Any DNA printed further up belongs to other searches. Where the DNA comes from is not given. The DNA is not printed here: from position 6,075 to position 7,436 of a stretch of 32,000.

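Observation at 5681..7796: Candidate novel nucleotide-modifying module: degenerate-Nudix/MoaA-like radical SAM fusion plus a catalytically intact paralogous Nudix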

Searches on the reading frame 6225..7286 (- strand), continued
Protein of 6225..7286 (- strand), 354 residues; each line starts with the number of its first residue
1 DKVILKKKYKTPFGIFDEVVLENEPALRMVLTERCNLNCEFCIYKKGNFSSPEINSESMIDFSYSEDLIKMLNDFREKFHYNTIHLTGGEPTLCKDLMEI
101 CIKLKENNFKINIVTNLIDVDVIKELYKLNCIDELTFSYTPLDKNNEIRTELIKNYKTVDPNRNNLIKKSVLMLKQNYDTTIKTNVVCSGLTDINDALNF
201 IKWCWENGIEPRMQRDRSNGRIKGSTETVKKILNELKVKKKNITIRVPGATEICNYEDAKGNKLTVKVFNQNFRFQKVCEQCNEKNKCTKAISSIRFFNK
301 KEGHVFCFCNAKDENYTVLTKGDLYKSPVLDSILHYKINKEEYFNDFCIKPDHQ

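Call 35: find_related_loci(query=A2, collection=viral_contigs, flank=10000)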
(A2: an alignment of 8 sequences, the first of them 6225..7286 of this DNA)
Query A2 (354 aa) in viral_contigs; peptide patterns used: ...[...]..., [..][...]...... (x = any residue, [..] = any of these).
57 stretches matched a pattern; 7 encode a relative of the query (tblastn E <= 1e-3); 7 distinct loci.
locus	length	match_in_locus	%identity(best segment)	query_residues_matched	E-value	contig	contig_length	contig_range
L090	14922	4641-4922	36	27-118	3e-9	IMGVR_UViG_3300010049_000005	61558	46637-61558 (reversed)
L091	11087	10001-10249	32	35-126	5e-6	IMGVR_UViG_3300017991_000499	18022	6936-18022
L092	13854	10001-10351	26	27-155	1e-5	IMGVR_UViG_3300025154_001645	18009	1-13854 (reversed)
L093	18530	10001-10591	26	14-203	1e-5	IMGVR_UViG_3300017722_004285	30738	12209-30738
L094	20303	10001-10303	32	28-138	3e-5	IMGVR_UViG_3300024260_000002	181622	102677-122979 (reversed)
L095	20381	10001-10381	30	17-129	3e-5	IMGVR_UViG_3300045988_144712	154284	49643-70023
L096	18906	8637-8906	27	26-125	6e-5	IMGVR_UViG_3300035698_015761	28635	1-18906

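Call 44: search_protein_families(library=pfam, alignment_id=A4, max_evalue=0.01)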
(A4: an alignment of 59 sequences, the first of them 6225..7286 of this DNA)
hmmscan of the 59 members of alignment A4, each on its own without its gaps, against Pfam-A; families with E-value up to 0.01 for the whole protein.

A. member 1, window:6225-7286:- (354 aa): 2 families
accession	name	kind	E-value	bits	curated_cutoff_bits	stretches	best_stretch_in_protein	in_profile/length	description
PF04055.27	Radical_SAM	-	3e-13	50.7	29.5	1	29-138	1-108/166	Radical SAM superfamily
PF13419.12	HAD_2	-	0.0071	16.9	23.8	1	63-139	53-126/178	Haloacid dehalogenase-like hydrolase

B. families by the number of members that match (of 59 scanned): 6 families
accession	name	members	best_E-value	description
PF04055.27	Radical_SAM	58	1e-23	Radical SAM superfamily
PF13353.11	Fer4_12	30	5.6e-06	4Fe-4S single cluster domain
PF13442.11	Cytochrome_CBB3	1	0.0054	Cytochrome C oxidase, cbb3-type, subunit III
PF13419.12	HAD_2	1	0.0071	Haloacid dehalogenase-like hydrolase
PF04399.18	Glutaredoxin2_C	1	0.0089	Glutaredoxin 2, C terminal domain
PF13552.11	DUF4127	1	0.0089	Protein of unknown function (DUF4127)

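Call 49: find_related_loci(query=A2, collection=metagenome_contigs, flank=6000)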
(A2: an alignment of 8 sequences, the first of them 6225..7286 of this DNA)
Query A2 (354 aa) in metagenome_contigs; peptide patterns used: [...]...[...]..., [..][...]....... (x = any residue, [..] = any of these).
357 stretches matched a pattern; 131 encode a relative of the query (tblastn E <= 1e-3); the best 80 are kept; 80 distinct loci.
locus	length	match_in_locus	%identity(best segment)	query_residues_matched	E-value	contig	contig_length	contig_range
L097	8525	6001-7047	40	5-354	2e-86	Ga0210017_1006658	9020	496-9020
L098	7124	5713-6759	40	5-354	6e-86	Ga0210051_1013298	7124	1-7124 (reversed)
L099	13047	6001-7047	39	5-354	5e-85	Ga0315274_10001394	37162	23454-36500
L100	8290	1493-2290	23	26-297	3e-13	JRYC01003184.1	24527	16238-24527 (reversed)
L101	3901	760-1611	21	27-327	3e-13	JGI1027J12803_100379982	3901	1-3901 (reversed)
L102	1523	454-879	32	12-158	1e-12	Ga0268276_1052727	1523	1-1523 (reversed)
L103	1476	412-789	32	27-157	2e-11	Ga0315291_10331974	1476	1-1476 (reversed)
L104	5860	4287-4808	29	23-213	4e-11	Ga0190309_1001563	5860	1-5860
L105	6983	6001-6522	29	23-213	4e-11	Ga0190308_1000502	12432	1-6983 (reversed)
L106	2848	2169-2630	24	31-195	1e-9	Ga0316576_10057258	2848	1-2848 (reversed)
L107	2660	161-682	28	23-213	2e-9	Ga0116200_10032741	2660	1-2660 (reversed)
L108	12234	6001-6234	40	27-116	2e-9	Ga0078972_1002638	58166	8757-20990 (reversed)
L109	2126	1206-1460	37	31-120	3e-9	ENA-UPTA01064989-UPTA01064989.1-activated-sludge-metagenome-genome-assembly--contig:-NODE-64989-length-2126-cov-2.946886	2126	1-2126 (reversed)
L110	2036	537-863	31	29-143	5e-9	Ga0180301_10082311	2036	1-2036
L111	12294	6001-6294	35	26-133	2e-8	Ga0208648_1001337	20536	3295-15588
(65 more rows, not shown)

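Call 52: search_protein_families(library=pfam, proteins=[L097:4852-5376:-, L097:5379-5717:-, L097:7366-8523:+, L097:3978-4322:+, L099:5203-5586:+, L099:5570-5833:+, L099:7567-8121:-, L099:8379-8987:+, L099:4597-4956:+, L099:4040-4600:+], max_evalue=0.01)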
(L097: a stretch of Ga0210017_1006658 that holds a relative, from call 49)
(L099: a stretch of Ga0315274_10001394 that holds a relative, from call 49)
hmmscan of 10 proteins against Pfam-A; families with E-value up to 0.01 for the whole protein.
L097:4852-5376:- (174 aa): 0 families

L097:5379-5717:- (112 aa): 0 families

L097:7366-8523:+ (386 aa): 3 families
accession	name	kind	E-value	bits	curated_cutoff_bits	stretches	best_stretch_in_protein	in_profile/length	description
PF00239.26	Resolvase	-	1.3e-20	74.4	23.3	1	68-214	2-145/145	Resolvase, N terminal domain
PF07508.19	Recombinase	-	7.6e-16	58.7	21.1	1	235-322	1-101/102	Recombinase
PF13408.12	Zn_ribbon_recom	-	1e-07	32.7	25.3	1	335-384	2-46/58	Recombinase zinc beta ribbon domain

L097:3978-4322:+ (114 aa): 1 family
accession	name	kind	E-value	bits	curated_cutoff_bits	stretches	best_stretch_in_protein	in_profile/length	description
PF00076.28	RRM_1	-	1.6e-22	79.6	20.7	1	29-98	1-69/70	RNA recognition motif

L099:5203-5586:+ (127 aa): 1 family
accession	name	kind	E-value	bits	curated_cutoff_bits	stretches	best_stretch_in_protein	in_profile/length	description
PF04365.19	BrnT_toxin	-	9.7e-24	83.9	34.5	1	41-119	1-77/77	Ribonuclease toxin, BrnT, of type II toxin-antitoxin system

L099:5570-5833:+ (87 aa): 1 family
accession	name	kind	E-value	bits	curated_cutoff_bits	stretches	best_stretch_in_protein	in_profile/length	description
PF12441.14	CopG_antitoxin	-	2.9e-27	95.7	28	1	6-82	2-78/79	CopG antitoxin of type II toxin-antitoxin system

L099:7567-8121:- (184 aa): 2 families
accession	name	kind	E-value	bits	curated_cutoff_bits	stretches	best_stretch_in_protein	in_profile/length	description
PF01966.28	HD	-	1.7e-09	38.4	22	1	27-142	4-112/116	HD domain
PF13487.12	HD_5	-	0.0013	19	27.2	1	30-102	20-102/170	HD domain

L099:8379-8987:+ (202 aa): 1 family
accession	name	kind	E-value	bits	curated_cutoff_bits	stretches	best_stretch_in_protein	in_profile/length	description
PF07963.17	N_methyl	-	6.9e-05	22.7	21.2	1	28-52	3-27/27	Prokaryotic N-terminal methylation motif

L099:4597-4956:+ (119 aa): 0 families

L099:4040-4600:+ (186 aa): 0 families

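Call 54: predict_structure(alignment_id=A4)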
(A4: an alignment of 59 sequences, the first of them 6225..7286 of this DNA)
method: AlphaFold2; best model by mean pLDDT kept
length: 354 residues; sequences in the alignment: 59
mean_pLDDT: 92.5   pTM: 0.91
mean pLDDT of the five models: 92.5, 91.5, 90.8, 90.8, 89.5
residues with pLDDT >= 90: 287; 70-90: 49; 50-70: 13; < 50: 5
segments of 3 or more residues with pLDDT < 50: 48-51
pLDDT, mean of each block of 10 residues (from residue 1): 97 98 97 86 56 78 97 97 96 97 98 96 98 97 77 73 95 95 96 97 98 89 94 99 97 98 97 93 89 92 93 90 94 97 97 90
secondary structure, 60 per line:
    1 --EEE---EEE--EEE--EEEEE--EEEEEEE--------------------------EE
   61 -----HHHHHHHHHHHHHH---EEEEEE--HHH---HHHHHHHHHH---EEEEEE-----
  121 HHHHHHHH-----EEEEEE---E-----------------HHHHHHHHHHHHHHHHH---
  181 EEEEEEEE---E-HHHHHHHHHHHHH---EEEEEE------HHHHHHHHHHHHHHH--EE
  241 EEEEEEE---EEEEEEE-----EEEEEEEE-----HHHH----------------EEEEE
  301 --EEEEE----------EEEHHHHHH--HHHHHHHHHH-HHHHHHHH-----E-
elements in order: E3-5 E9-11 E14-16 E19-23 E26-32 H66-79 E83-88 H97-106 E110-115 H121-128 E134-139 H161-177 E181-188 H194-206 E210-215 H222-236 E239-247 E251-257 E263-270 H276-279 E296-300 E303-307 E318-320 H321-326 H329-338 H340-347

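Call 56: fold_search(model_id=the predicted structure, library=pdb)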
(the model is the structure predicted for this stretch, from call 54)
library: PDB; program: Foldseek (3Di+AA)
matches with E <= 10: 1376; with E <= 0.001: 70
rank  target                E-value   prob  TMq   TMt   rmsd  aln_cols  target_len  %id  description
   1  2fb2_B                2.1e-08  1.00  0.54  0.58   8.3       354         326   16  Structure of the MoaA Arg17/266/268/Ala triple mutant (released 2006-05-09)
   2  1tv7_A                3.1e-08  1.00  0.52  0.56   8.5       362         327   16  Structure of the S-adenosylmethionine dependent Enzyme MoaA (released 2004-08-31)
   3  2fb2_A                4.0e-08  1.00  0.52  0.55   9.2       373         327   16  Structure of the MoaA Arg17/266/268/Ala triple mutant (released 2006-05-09)
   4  1tv7_B                7.7e-08  1.00  0.54  0.58   8.3       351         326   16  Structure of the S-adenosylmethionine dependent Enzyme MoaA (released 2004-08-31)
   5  5v1q_B                2.1e-07  1.00  0.41  0.34   5.9       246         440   17  Crystal structure of Streptococcus suis SuiB (released 2017-08-30)
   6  6efn                  2.3e-07  1.00  0.44  0.41   6.1       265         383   15  Structure of a RiPP maturase, SkfB (released 2018-10-24)
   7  5v1t_A                5.9e-07  1.00  0.38  0.32   4.6       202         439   19  Crystal structure of Streptococcus suis SuiB bound to precursor peptide SuiA (released 2017-08-30)
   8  5v1s_A                7.6e-07  1.00  0.41  0.36   5.8       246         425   17  Crystal structure of Streptococcus suis SuiB bound to S-adenosylmethionine (released 2017-08-30)
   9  7vob                  1.2e-06  1.00  0.43  0.46   4.3       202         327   19  The crystal structure of a Radical SAM Enzyme BlsE involved in the Biosynthesis of Blasticidin S (released 2022-05-04)
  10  7bi7_B                1.2e-06  1.00  0.44  0.55   6.5       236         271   16  An Unexpected P-Cluster like Intermediate En Route to the Nitrogenase FeMo-co (released 2021-03-10)
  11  9dfu                  1.3e-06  1.00  0.37  0.46   4.8       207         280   18  X-ray crystal structure of the second Viperin-like enzyme from T. virens variant F40H with bound CTP and SAM (released 2025-02-19)
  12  7tom                  1.4e-06  1.00  0.42  0.31   4.5       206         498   20  X-ray crystal structure of glycerol dibiphytanyl glycerol tetraether - macrocyclic archaeol synthase (GDGT-MAS) from Met (released 2022-08-31)
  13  5v1q_A                1.7e-06  1.00  0.42  0.36   5.7       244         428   16  Crystal structure of Streptococcus suis SuiB (released 2017-08-30)
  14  7jma                  1.9e-06  1.00  0.42  0.67   6.0       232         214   15  Crystal structure of the apo form of Nitrogenase iron-molybdenum cofactor biosynthesis enzyme NifB from Methanothermobac (released 2020-10-28)
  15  7n7h                  1.9e-06  1.00  0.43  0.51   9.0       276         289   16  X-ray crystal structure of Viperin-like enzyme from Nematostella vectensis (released 2021-07-07)
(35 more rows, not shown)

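Call 80: search_dna_similar(query=window:6225-7286:-, collection=phages, mode=protein, max_evalue=0.001, max_rows=10)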
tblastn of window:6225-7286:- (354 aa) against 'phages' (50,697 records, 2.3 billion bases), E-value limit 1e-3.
No match.

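Call 81: search_dna_similar(query=window:6225-7286:-, collection=plasmids, mode=protein, max_evalue=0.001, max_rows=10)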
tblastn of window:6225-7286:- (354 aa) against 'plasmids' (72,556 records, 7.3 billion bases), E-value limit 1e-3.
Records with a match: 8; places in all: 8; records where one place covers at least 80% of the query: 0.
Best place of each record, by identity: <60% 8.
By first word of the organism name: Bacillus 2; Rhodococcus 2; Ilyobacter 1; Candidatus 1; Kitasatospora 1; Enterococcus 1.
By predicted mobility (MOB-suite, as given by PLSDB): non-mobilizable 6; mobilizable 2.
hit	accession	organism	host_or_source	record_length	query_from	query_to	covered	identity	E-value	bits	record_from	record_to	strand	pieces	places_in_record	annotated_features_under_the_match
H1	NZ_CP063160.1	Bacillus cereus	-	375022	26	213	53%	22.9%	1e-6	58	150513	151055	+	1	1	radical SAM protein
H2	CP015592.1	Bacillus cereus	whole organism,garden soil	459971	26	213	53%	22.9%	1e-6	58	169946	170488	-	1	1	none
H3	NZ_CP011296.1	Rhodococcus erythropolis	pure culture,soil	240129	27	212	53%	22.9%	2e-5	54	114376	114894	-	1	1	moaA: GTP 3',8-cyclase MoaA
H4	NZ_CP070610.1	Rhodococcus koreensis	cell culture,rhizosphere of apple ...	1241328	27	204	50%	23.2%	5e-5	53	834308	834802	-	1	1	record has no annotation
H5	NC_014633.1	Ilyobacter polytropus DSM 2926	marine mud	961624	22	128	30%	34.2%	2e-4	51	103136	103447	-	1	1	radical SAM protein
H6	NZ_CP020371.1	Candidatus Thiodictyon syntrophicum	meromictic lake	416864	27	123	27%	35.1%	7e-4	49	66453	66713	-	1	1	radical SAM protein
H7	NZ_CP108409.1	Kitasatospora sp. NBC_01300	-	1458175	19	116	28%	33.7%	4e-5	53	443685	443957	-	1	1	record has no annotation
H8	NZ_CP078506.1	Enterococcus gallinarum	Mus musculus,feces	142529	13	106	27%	32.3%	1e-4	52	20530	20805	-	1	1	radical SAM protein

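Call 83: search_solved_structures(query=A4, max_evalue=0.001, show_alignments=1)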
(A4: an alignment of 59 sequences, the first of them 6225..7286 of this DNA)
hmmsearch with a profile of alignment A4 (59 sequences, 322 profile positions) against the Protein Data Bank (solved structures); distinct sequences matched with E-value up to 0.001: 38.
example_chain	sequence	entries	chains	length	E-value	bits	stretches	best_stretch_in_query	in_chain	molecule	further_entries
1tv7_A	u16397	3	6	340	4.6e-30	108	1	10-270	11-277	Molybdenum cofactor biosynthesis protein A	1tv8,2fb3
2fb2_A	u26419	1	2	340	4.9e-28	101.4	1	11-270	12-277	Molybdenum cofactor biosynthesis protein A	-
8wm2_A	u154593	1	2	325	2.2e-27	99.2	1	10-295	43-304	Fe-S radical SAM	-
6c8v_A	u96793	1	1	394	2e-16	63.2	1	19-185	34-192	Coenzyme PQQ synthesis protein E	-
7vob_C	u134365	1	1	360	2.7e-15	59.5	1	15-182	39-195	Cytosylglucuronate decarboxylase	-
7voc_C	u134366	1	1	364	2.7e-15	59.5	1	15-182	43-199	Cytosylglucuronate decarboxylase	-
5v1q_A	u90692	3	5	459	1.1e-14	57.5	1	23-197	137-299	Radical SAM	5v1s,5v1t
7tol_A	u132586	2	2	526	3.2e-14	56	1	17-130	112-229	glycerol dibiphytanyl glycerol tetraether - macrocyclic archaeol synthase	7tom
9dfu_A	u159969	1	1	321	4e-14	55.7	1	19-186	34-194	Radical SAM core domain-containing protein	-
9dfn_A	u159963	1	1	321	4.9e-14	55.4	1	19-186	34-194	Radical SAM core domain-containing protein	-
6y1x_A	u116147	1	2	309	5.3e-14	55.3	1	19-188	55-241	Radical SAM domain protein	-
7bi7_A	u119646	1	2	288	1.3e-12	50.7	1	15-190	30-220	FeMo cofactor biosynthesis protein NifB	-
7jmb_A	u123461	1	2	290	1.3e-12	50.7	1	15-190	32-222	Nitrogenase iron-molybdenum cofactor biosynthesis protein NifB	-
7jma_A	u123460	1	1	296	1.4e-12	50.6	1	15-190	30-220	Nitrogenase iron-molybdenum cofactor biosynthesis protein NifB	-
6efn_A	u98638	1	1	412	2.3e-12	49.9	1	17-186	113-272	Sporulation killing factor maturation protein SkfB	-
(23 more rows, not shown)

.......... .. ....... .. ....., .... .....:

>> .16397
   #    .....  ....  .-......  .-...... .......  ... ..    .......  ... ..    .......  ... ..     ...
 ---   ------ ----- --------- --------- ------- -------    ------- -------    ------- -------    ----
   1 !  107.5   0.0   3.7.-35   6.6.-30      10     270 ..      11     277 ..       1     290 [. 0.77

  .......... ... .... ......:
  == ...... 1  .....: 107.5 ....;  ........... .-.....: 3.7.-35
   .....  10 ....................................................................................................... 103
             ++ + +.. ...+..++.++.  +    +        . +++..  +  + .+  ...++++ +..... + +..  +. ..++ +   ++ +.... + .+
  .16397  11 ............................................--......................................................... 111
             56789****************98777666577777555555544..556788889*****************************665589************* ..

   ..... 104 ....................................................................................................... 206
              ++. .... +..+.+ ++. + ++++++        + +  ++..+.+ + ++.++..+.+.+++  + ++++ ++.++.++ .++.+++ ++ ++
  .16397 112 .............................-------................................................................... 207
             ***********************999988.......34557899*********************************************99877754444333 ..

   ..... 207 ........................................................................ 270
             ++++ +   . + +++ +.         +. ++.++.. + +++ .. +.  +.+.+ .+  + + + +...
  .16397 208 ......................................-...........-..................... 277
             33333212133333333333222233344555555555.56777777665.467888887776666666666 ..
